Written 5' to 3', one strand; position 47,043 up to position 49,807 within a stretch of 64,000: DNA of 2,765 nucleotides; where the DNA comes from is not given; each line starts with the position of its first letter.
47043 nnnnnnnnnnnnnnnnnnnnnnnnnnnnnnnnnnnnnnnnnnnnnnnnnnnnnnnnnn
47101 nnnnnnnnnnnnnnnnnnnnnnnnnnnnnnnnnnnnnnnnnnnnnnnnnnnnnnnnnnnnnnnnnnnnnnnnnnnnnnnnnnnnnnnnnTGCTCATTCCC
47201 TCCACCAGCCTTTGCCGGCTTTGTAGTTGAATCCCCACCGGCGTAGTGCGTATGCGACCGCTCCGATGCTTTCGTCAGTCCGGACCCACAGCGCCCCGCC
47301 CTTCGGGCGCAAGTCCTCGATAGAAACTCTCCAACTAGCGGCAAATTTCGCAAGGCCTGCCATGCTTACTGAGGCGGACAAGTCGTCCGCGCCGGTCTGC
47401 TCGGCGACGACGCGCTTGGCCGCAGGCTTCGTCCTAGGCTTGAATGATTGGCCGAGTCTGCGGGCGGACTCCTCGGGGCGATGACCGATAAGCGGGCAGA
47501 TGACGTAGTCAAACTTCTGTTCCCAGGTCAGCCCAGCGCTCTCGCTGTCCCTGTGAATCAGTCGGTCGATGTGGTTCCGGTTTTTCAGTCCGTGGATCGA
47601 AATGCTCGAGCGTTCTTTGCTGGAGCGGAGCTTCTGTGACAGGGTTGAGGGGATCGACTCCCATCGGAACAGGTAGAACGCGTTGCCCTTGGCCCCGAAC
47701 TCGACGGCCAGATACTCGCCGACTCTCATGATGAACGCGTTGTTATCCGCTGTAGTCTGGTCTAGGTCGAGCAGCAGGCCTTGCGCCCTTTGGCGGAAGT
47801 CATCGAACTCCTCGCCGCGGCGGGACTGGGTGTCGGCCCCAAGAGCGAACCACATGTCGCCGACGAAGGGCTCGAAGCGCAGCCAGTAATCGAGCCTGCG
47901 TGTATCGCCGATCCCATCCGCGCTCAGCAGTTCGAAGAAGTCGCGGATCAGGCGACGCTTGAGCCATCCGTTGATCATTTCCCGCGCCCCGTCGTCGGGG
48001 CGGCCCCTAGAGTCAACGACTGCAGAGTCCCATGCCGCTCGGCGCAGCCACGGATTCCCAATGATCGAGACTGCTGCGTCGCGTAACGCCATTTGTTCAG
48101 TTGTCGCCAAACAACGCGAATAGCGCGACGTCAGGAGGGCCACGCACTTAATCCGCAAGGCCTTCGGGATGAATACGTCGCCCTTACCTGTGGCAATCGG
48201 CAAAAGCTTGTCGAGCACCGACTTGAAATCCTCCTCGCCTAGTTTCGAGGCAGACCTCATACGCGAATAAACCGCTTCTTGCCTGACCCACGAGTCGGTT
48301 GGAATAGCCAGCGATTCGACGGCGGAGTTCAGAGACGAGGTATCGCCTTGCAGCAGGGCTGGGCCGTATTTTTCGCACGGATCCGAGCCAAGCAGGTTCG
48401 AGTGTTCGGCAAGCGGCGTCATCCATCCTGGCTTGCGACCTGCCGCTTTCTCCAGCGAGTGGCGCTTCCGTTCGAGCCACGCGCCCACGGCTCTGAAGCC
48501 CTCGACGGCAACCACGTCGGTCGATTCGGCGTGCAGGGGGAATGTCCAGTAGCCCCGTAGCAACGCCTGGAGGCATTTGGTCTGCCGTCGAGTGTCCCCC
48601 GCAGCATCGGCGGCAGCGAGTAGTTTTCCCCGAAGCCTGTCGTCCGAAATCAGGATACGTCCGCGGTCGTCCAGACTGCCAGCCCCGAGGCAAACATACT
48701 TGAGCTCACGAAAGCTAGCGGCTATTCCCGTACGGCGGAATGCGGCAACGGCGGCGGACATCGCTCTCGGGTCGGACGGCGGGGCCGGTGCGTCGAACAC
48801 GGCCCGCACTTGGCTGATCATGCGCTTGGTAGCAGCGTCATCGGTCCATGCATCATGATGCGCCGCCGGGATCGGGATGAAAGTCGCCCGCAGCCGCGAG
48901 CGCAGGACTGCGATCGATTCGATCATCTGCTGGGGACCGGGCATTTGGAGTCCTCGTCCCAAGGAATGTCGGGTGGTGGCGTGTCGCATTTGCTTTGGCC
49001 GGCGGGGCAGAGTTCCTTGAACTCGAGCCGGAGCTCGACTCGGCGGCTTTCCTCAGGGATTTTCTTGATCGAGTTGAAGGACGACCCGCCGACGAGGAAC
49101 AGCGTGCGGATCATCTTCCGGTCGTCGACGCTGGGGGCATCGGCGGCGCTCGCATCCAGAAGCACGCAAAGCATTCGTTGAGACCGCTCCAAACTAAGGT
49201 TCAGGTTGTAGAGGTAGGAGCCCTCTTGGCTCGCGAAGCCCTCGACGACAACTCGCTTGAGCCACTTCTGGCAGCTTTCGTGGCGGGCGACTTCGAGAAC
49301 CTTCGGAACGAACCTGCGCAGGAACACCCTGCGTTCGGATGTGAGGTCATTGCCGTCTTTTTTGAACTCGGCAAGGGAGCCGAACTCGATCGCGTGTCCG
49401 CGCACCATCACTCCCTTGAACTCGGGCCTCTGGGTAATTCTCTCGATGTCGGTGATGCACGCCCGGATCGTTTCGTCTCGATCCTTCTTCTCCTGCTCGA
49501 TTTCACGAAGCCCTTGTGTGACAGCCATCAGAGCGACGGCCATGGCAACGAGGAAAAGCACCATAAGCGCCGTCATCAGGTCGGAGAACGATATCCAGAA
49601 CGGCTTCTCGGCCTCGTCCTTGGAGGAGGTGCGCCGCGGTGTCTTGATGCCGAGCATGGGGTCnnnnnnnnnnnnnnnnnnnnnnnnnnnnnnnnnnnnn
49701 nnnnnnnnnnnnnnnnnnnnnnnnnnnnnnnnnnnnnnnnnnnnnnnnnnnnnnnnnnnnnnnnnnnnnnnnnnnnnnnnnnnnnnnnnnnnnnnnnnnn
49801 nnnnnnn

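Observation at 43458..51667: Complete type I Zorya (zorA-zorB-zorC-zorD) on the minus strand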

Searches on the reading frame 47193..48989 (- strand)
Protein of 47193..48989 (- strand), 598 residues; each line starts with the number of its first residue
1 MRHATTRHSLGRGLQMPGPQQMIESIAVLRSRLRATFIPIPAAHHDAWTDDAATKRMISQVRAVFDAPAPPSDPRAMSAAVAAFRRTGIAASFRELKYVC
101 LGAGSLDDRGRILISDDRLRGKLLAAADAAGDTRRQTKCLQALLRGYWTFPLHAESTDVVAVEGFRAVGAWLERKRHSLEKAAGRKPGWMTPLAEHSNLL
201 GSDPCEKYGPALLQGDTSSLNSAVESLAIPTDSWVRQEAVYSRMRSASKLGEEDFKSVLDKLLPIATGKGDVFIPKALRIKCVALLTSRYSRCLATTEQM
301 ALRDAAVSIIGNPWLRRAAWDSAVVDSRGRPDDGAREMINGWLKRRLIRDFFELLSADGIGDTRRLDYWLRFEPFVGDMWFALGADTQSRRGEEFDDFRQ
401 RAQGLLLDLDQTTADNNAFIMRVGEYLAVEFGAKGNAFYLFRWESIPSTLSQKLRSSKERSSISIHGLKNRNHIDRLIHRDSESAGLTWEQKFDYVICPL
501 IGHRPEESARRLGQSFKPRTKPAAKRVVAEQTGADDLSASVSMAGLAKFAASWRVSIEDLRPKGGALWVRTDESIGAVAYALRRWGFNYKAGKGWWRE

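Call 3: search_protein_families(library=padloc, proteins=[window:47193-48989:-])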
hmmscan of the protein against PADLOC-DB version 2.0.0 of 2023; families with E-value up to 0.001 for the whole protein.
window:47193-48989:- (598 aa): 6 families
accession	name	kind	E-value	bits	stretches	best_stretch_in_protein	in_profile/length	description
PDLC00625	ZorC1|ZorC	-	2.8e-180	598.6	1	24-598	2-551/551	EH signature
PDLC00613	ZorC1|ZorC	-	6.7e-134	445.7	1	29-597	7-568/570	EH signature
PDLC00616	ZorC1|ZorC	-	1.6e-64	216.6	1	62-597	42-572/575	EH signature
PDLC00624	ZorC1|ZorC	-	1.2e-45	154.4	1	45-596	29-558/560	EH signature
PDLC00614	ZorC1|ZorC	-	4.4e-31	106.2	1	172-496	149-444/465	EH signature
PDLC00622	ZorC1|ZorC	-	8e-08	29.6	1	250-436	219-401/462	EH signature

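Call 4: search_protein_families(library=pfam, proteins=[window:47193-48989:-])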
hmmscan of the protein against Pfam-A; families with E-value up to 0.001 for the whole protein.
window:47193-48989:- (598 aa): 1 family
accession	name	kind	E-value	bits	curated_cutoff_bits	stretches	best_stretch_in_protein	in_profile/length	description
PF15611.11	EH_Signature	-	4.9e-32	112.2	27.5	1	70-493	19-420/423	EH_Signature domain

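Call 18: search_solved_structures(query=window:47193-48926:-, show_alignments=1)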
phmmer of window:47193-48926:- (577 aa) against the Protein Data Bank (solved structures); distinct sequences matched with E-value up to 0.001: 1.
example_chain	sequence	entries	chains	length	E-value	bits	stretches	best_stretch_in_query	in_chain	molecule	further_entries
8r68_A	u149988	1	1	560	1.6e-24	89.5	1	23-426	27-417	Zorya protein ZorC EH domain-containing protein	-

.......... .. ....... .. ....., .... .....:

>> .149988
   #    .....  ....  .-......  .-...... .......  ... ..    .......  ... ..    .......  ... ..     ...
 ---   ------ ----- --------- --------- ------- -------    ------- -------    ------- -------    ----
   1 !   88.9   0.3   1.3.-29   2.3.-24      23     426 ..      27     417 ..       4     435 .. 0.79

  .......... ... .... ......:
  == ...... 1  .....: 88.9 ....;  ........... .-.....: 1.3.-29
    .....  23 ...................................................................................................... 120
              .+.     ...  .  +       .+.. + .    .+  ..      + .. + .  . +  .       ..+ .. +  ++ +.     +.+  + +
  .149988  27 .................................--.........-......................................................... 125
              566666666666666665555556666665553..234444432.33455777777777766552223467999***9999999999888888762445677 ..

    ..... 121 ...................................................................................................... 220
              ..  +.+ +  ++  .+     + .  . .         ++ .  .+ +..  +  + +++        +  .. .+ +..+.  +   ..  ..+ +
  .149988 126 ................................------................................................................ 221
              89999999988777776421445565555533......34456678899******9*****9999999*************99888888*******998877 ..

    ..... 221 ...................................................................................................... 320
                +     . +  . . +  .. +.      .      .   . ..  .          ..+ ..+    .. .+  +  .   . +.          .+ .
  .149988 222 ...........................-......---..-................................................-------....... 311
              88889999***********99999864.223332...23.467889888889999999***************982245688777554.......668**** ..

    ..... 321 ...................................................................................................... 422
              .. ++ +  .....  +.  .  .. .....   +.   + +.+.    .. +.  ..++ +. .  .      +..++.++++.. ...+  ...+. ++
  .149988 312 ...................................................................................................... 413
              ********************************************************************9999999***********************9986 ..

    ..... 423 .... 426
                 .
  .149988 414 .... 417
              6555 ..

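Call 46: search_protein_families(library=ncbifam, proteins=[window:47193-48926:-])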
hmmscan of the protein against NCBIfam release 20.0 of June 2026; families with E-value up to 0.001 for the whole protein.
window:47193-48926:- (577 aa): 1 family
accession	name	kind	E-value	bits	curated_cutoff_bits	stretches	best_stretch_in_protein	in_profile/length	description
NF041789.2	anti-phage_ZorC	equivalog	1.9e-43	148.9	490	1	30-571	35-543/551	type I Zorya anti-phage system protein ZorC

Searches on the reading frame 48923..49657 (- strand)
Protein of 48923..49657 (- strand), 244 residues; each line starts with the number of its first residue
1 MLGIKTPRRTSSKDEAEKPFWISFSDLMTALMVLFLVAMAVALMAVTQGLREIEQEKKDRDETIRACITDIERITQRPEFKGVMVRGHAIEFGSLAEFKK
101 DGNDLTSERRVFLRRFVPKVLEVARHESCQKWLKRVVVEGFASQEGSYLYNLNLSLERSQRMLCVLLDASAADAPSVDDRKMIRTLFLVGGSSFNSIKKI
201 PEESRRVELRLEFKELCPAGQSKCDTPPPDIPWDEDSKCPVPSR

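Call 3: search_protein_families(library=padloc, proteins=[window:48923-49657:-])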
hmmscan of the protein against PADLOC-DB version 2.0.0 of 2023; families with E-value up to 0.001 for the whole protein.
window:48923-49657:- (244 aa): 7 families
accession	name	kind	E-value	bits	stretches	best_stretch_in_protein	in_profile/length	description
PDLC00611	ZorB1|ZorB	-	6.7e-88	292.4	1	1-220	1-222/240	MotB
PDLC00609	ZorB1|ZorB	-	5.9e-31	105.8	1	9-215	7-218/232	MotB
PDLC00641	ZorB2|ZorB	-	1.4e-18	65.5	1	11-211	7-222/238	MotB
PDLC00608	ZorB1|ZorB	-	3e-12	44.4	1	8-163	5-169/243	MotB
PDLC00610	ZorB1|ZorB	-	6.7e-06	23.9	1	9-76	5-75/254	MotB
PDLC00612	ZorB1|ZorB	-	2.1e-05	22.2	0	131-168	182-219/293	MotB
PDLC00651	ZorB3|ZorB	-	3.2e-05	21.6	1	13-117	8-112/215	MotB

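Call 4: search_protein_families(library=pfam, proteins=[window:48923-49657:-])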
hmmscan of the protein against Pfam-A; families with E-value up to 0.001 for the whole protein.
window:48923-49657:- (244 aa): 2 families
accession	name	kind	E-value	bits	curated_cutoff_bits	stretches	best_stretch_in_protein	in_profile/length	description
PF13677.11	MotB_plug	-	7.2e-06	25.9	24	1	12-41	10-39/58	Membrane MotB of proton-channel complex MotA/MotB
PF00691.25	OmpA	-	0.00015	22.4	27.2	0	98-161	2-59/98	OmpA family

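Call 17: search_solved_structures(query=window:48923-49657:-, show_alignments=1)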
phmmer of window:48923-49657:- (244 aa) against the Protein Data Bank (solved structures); distinct sequences matched with E-value up to 0.001: 3.
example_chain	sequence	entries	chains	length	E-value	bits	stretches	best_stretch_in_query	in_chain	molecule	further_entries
8qyd_F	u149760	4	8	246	8.1e-48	166.2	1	12-219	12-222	Membrane protein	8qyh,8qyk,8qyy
8vvn_B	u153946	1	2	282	1.3e-08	37.9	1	9-149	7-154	Chemotaxis protein MotB-related protein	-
8vvi_A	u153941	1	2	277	0.0002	24.3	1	13-192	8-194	Motility protein B-like N-terminal domain-containing protein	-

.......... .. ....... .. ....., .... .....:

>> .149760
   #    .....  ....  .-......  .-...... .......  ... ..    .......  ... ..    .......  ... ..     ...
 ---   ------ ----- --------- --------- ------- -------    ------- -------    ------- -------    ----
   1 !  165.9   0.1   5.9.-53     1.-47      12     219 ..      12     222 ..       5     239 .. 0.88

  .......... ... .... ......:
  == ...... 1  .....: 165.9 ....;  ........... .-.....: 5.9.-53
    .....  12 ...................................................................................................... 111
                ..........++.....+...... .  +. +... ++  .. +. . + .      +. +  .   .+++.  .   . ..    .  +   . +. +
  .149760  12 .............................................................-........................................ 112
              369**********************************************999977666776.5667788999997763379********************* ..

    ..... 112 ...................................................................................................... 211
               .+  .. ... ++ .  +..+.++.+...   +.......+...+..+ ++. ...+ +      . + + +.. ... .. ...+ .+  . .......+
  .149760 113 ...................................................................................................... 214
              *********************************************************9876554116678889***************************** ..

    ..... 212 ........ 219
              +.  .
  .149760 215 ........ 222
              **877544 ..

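Call 46: search_protein_families(library=ncbifam, proteins=[window:48923-49657:-])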
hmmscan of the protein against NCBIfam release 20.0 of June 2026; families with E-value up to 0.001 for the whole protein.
window:48923-49657:- (244 aa): 2 families
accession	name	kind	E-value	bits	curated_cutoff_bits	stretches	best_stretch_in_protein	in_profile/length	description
NF041788.1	anti-phage_ZorB1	equivalog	2.5e-64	217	400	1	1-221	1-224/243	type I Zorya anti-phage system protein ZorB1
NF006547.1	PRK09040.1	equivalog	0.00059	19.3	194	1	13-82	6-74/213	hypothetical protein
